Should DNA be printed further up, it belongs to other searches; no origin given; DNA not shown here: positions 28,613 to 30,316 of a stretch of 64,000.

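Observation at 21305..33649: Peptide-type ABC importer and S9 peptidase in one operon with a non-Pyl MttB / corrinoid / methyl-THF methyltransferase module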

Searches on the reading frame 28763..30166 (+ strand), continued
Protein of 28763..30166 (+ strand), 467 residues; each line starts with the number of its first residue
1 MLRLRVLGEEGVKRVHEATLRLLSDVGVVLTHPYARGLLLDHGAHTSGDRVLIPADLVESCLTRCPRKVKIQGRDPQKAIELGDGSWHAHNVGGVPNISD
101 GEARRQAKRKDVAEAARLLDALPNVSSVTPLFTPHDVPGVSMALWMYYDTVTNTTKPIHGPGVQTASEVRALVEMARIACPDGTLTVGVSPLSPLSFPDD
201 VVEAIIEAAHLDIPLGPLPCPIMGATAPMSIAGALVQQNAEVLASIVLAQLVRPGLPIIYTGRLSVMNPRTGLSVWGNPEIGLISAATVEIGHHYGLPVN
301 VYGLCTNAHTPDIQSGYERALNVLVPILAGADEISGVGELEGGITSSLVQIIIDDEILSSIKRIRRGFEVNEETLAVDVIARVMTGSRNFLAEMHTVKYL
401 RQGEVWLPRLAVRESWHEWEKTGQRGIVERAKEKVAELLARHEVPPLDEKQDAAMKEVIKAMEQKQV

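Call 45: search_protein_families(library=ncbifam, proteins=[L058:4232-5401:+, L022:11413-12486:+, L026:6148-7812:+, L033:8066-9898:+, L065:3562-4248:+], max_evalue=1e-8)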
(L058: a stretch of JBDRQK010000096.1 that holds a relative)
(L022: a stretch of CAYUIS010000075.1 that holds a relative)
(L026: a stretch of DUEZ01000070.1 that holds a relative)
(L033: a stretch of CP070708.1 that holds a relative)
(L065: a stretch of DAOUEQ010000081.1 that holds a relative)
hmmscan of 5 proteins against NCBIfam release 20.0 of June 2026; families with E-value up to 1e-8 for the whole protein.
L058:4232-5401:+ (389 aa): 4 families
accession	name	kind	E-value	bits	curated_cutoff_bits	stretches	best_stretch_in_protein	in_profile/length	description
TIGR01891.1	amidohydrolases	subfamily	4e-106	355.2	153.75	1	17-375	1-366/366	amidohydrolase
NF040868.1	carboxypep_CpsA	equivalog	1.2e-100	337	500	1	7-386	5-389/391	carboxypeptidase CpsA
NF038260.1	ectoine_DoeB_2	equivalog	5.4e-72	242.7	550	1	16-378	7-371/378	N(2)-acetyl-L-2,4-diaminobutanoate deacetylase DoeB2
TIGR01246.1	dapE_proteo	equivalog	3.7e-09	36.1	361.8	1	192-343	183-331/370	succinyl-diaminopimelate desuccinylase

L022:11413-12486:+ (357 aa): 1 family
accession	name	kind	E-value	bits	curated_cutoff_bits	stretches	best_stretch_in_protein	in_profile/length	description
NF040521.1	C45_proenzyme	subfamily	2.9e-73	247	85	1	15-340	1-313/313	C45 family autoproteolytic acyltransferase/hydrolase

L026:6148-7812:+ (554 aa): 21 families
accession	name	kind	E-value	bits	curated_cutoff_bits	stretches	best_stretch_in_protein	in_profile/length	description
NF006560.0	PRK09061.1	subfamily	4.1e-46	157.3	340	2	3-282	25-288/517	amidohydrolase family protein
NF004839.0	PRK06189.1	equivalog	1e-16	60.6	631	0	454-547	353-447/451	allantoinase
NF006689.0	PRK09237.1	equivalog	1.4e-15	56.7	371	1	4-88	3-90/383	amidohydrolase/deacetylase family metallohydrolase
NF006688.0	PRK09236.1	equivalog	1.8e-13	50.1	535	1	450-546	344-441/444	dihydroorotase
TIGR02318.1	phosphono_phnM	equivalog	2.1e-12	46.6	390.55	0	23-65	15-56/376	phosphonate metabolism protein PhnM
TIGR00857.1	pyrC_multi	subfamily_domain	2.2e-12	46.7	279.05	0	442-495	321-372/412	dihydroorotase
TIGR03178.1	allantoinase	equivalog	2.7e-12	46.2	357.85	0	25-65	19-59/441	allantoinase AllB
NF006056.0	PRK08204.1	subfamily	1.5e-11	43.7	391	0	24-94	25-94/449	hypothetical protein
NF009060.0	PRK12394.1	equivalog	1.5e-11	43.7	442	0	5-66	4-65/381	metallo-dependent hydrolase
TIGR01178.1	ade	equivalog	1.7e-11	43.3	472.5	1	6-89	2-83/552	adenine deaminase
NF006839.0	PRK09357.1-4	equivalog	7e-11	41.4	576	0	6-65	2-61/422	dihydroorotase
TIGR03583.1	EF_0837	hypoth_equivalog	1e-10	41.3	432.15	0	25-92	17-88/365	amidohydrolase/deacetylase family metallohydrolase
NF005791.0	PRK07627.1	equivalog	1.2e-10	41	442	0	452-496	343-389/425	dihydroorotase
NF006845.0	PRK09357.2-6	equivalog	1.5e-10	40.4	728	0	6-66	3-64/428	dihydroorotase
NF006837.0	PRK09357.1-2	equivalog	1.7e-10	40.1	575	0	22-65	17-62/428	dihydroorotase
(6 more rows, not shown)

L033:8066-9898:+ (610 aa): 5 families
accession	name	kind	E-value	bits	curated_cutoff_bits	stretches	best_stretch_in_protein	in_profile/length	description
TIGR02800.1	propeller_TolB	equivalog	8.9e-45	153.4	343.15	2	27-190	199-356/418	Tol-Pal system beta propeller repeat protein TolB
NF053518.1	DipepPtdsDpp5Prph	equivalog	2.3e-36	125.5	900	1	186-592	232-640/655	dipeptidyl-peptidase Dpp5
NF033523.0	lasso_peptidase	equivalog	2.3e-31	109.3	400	0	446-590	479-621/638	Atxe2 family lasso peptide isopeptidase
NF002183.0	PRK01029.1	equivalog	2.7e-27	95.9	405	1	25-114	287-375/429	Tol-Pal system protein TolB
NF050058.1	e_dPHAscl_type1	hypoth_equivalog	1.1e-09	38.2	150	1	385-492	25-135/276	extracellular catalytic domain type 1 short-chain-length polyhydroxyalkanoate depolymerase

L065:3562-4248:+ (228 aa): 0 families

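Call 46: search_solved_structures(query=L058:4232-5401:+, max_evalue=1e-15)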
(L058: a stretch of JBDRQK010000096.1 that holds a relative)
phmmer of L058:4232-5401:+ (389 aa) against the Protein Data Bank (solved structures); distinct sequences matched with E-value up to 1e-15: 5.
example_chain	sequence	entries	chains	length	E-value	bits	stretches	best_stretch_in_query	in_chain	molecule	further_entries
1xmb_A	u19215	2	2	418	1.3e-70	241.4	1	9-389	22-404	IAA-amino acid hydrolase homolog 2 | IAA-amino acid hydrolase ILR1-like 2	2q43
1ysj_A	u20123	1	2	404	3.2e-68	233.6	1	10-379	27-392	protein yxeP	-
4ewt_A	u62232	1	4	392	1.2e-65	225.1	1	7-387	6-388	Peptidase, M20/M25/M40 family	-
6slf_A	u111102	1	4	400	7.4e-52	179.7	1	4-379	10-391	N-alpha-acyl-glutamine aminoacylase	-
3io1_A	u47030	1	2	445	2.5e-35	125.4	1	57-380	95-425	Aminobenzoyl-glutamate utilization protein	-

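Call 53: search_protein_families(library=pfam, proteins=[L071:9616-10761:+, L015:11429-14002:+, L015:14003-14731:+, L033:6194-7171:+, L026:2437-3252:-, L060:11389-12546:+, L047:6396-7991:+, L050:6972-8096:+, L015:6761-7675:+, L024:12115-13956:+], max_evalue=0.00001)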
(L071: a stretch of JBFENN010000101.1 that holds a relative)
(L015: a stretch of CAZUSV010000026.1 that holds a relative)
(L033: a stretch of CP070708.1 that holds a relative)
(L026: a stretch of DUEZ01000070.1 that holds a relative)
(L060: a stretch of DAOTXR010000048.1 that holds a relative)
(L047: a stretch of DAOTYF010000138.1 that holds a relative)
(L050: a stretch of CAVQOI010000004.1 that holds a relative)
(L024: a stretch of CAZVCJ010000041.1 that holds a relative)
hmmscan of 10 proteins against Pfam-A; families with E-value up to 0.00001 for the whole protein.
L071:9616-10761:+ (381 aa): 1 family
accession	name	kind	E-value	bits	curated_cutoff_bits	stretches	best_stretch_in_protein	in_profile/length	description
PF10994.13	DUF2817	-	1.7e-63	215.6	23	1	10-362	1-340/341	Protein of unknown function (DUF2817)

L015:11429-14002:+ (857 aa): 6 families
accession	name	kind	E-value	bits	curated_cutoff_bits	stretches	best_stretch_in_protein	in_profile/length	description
PF00501.34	AMP-binding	-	1.2e-91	307.8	29.9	1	333-721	1-384/384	AMP-binding enzyme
PF00561.26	Abhydrolase_1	-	2.5e-31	109.6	25.8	1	70-195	2-124/245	alpha/beta hydrolase fold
PF12697.13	Abhydrolase_6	-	6.7e-20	73.1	26.3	1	73-278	3-216/217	Alpha/beta hydrolase family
PF13193.12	AMP-binding_C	-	1.4e-17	64.8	24.5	1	774-848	2-76/76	AMP-binding enzyme C-terminal domain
PF12146.15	Hydrolase_4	-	4.2e-17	62.7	27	1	68-189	4-130/239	Serine aminopeptidase, S33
PF03096.20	Ndr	-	9.6e-06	25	23.3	0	114-169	79-133/283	Ndr family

L015:14003-14731:+ (242 aa): 1 family
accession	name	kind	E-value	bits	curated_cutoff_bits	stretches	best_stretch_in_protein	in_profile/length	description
PF01522.26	Polysacc_deac_1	-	2.9e-25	89.1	23.1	1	47-166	3-123/124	Polysaccharide deacetylase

L033:6194-7171:+ (325 aa): 1 family
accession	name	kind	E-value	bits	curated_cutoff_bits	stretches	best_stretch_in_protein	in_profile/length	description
PF01384.25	PHO4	-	9.6e-89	298.2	33.7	1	16-313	1-350/350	Phosphate transporter family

L026:2437-3252:- (271 aa): 0 families

L060:11389-12546:+ (385 aa): 1 family
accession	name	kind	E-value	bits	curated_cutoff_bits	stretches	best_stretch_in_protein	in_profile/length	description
PF02633.19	Creatininase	-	2.4e-63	214.2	31.3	1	123-358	7-236/238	Creatinine amidohydrolase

L047:6396-7991:+ (531 aa): 2 families
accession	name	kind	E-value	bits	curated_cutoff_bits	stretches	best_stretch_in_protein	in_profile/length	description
PF00370.27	FGGY_N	-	7.9e-58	196.4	28.8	1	31-273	2-244/245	FGGY family of carbohydrate kinases, N-terminal domain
PF02782.22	FGGY_C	-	2.8e-32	112.6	27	1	312-476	33-196/198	FGGY family of carbohydrate kinases, C-terminal domain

L050:6972-8096:+ (374 aa): 2 families
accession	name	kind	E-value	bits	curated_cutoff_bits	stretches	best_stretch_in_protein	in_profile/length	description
PF00155.27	Aminotran_1_2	-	1.5e-46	159.6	19.7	1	25-366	5-361/361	Aminotransferase class I and II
PF00266.25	Aminotran_5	-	1.1e-08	35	21.5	1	64-192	47-177/371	Aminotransferase class-V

L015:6761-7675:+ (304 aa): 1 family
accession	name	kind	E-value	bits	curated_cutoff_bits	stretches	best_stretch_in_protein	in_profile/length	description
PF13676.11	TIR_2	-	2.2e-09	38.3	28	1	11-128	2-121/122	TIR domain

L024:12115-13956:+ (613 aa): 1 family
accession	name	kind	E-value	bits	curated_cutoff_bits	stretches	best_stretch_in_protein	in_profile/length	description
PF13520.12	AA_permease_2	-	1.3e-26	94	27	1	48-423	15-404/427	Amino acid permease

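Call 77: predict_structure(alignment_id=A1)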
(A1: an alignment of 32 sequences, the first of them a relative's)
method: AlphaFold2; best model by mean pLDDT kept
length: 467 residues; sequences in the alignment: 32
mean_pLDDT: 91.0   pTM: 0.89
mean pLDDT of the five models: 91.0, 89.8, 88.7, 87.5, 84.1
residues with pLDDT >= 90: 333; 70-90: 111; 50-70: 23; < 50: 0
segments of 3 or more residues with pLDDT < 50: none
pLDDT, mean of each block of 10 residues (from residue 1): 84 98 98 98 97 98 98 94 95 90 90 97 96 95 97 96 94 97 92 92 98 94 88 95 98 98 82 70 94 97 75 81 93 93 87 93 85 91 88 85 70 71 80 95 94 98 83
secondary structure, 60 per line:
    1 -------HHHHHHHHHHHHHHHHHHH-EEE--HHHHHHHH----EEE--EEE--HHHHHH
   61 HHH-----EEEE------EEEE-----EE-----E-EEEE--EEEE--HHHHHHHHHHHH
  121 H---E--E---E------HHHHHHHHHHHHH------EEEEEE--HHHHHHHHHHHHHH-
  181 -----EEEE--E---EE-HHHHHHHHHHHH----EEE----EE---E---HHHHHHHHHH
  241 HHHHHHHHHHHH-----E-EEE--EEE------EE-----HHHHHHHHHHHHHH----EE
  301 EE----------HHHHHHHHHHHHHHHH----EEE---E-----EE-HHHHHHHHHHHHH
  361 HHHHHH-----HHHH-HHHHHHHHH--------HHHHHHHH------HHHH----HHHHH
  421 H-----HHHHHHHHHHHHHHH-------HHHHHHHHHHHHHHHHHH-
elements in order: H8-26 E28-30 H33-40 E45-47 E50-52 H55-63 E69-72 E79-82 E97-100 E103-106 H109-121 H139-151 E158-163 H166-179 E186-189 H199-210 E215-217 H231-252 E260-262 E265-267 H281-294 E299-302 H313-328 E333-335 H348-366 H372-375 H377-385 H394-401 H408-411 H416-421 H427-441 H449-466

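Call 80: fold_search(model_id=the predicted structure, library=pdb)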
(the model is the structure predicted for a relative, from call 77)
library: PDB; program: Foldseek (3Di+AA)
matches with E <= 10: 1438; with E <= 0.001: 53
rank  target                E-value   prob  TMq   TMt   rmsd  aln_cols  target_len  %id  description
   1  7xcl_A                2.6e-38  1.00  0.90  0.85   3.1       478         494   30  Crystal structure of trimethylamine methyltransferase MttB from Methanosarcina barkeri at 2.5 A resolution (released 2023-01-18)
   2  7xcl_C                1.1e-37  1.00  0.89  0.85   3.1       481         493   30  Crystal structure of trimethylamine methyltransferase MttB from Methanosarcina barkeri at 2.5 A resolution (released 2023-01-18)
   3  9yce_B                1.3e-37  1.00  0.89  0.87   3.1       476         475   28  Active site of MtgB, a glycine betaine methyltransferase from the MttB superfamily (released 2026-03-11)
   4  2qne_A                2.6e-37  1.00  0.90  0.88   3.1       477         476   28  Crystal structure of putative methyltransferase (ZP_00558420.1) from Desulfitobacterium hafniense Y51 at 2.30 A resolu (released 2007-08-14)
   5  7xcm_C                7.1e-37  1.00  0.89  0.84   3.2       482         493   30  Crystal structure of sulfite MttB structure at 3.2 A resolution (released 2023-01-18)
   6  7xcm_A                9.4e-37  1.00  0.89  0.85   3.1       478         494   30  Crystal structure of sulfite MttB structure at 3.2 A resolution (released 2023-01-18)
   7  9yce_A                2.0e-36  1.00  0.89  0.87   3.1       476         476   28  Active site of MtgB, a glycine betaine methyltransferase from the MttB superfamily (released 2026-03-11)
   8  7xcn_A                2.9e-36  1.00  0.90  0.85   3.1       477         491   30  Crystal structure of the MttB-MttC complex at 2.7 A resolution (released 2023-01-18)
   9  2qne_B                9.1e-36  1.00  0.89  0.88   3.2       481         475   28  Crystal structure of putative methyltransferase (ZP_00558420.1) from Desulfitobacterium hafniense Y51 at 2.30 A resolu (released 2007-08-14)
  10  4yyc                  1.2e-32  1.00  0.87  0.85   3.3       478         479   26  Crystal structure of trimethylamine methyltransferase from Sinorhizobium meliloti in complex with unknown ligand (released 2015-04-08)
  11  1tv2                  2.8e-08  1.00  0.52  0.53  12.1       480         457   13  Crystal structure of the hydroxylamine MtmB complex (released 2004-10-19)
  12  1nth                  4.9e-08  1.00  0.54  0.55  11.7       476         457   13  Crystal structure of the methanosarcina barkeri monomethylamine methyltransferase (MTMB) (released 2003-02-04)
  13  1l2q                  7.5e-08  1.00  0.53  0.54  11.8       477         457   13  Crystal Structure of the Methanosarcina barkeri Monomethylamine Methyltransferase (MtmB) (released 2002-06-05)
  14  1rqh                  7.6e-05  1.00  0.34  0.34  22.4       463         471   11  Propionibacterium shermanii transcarboxylase 5S subunit bound to pyruvic acid (released 2004-09-07)
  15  4o1e_B                8.5e-05  1.00  0.34  0.54   5.7       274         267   11  Structure of a methyltransferase component in complex with MTHF involved in O-demethylation (released 2015-01-21)
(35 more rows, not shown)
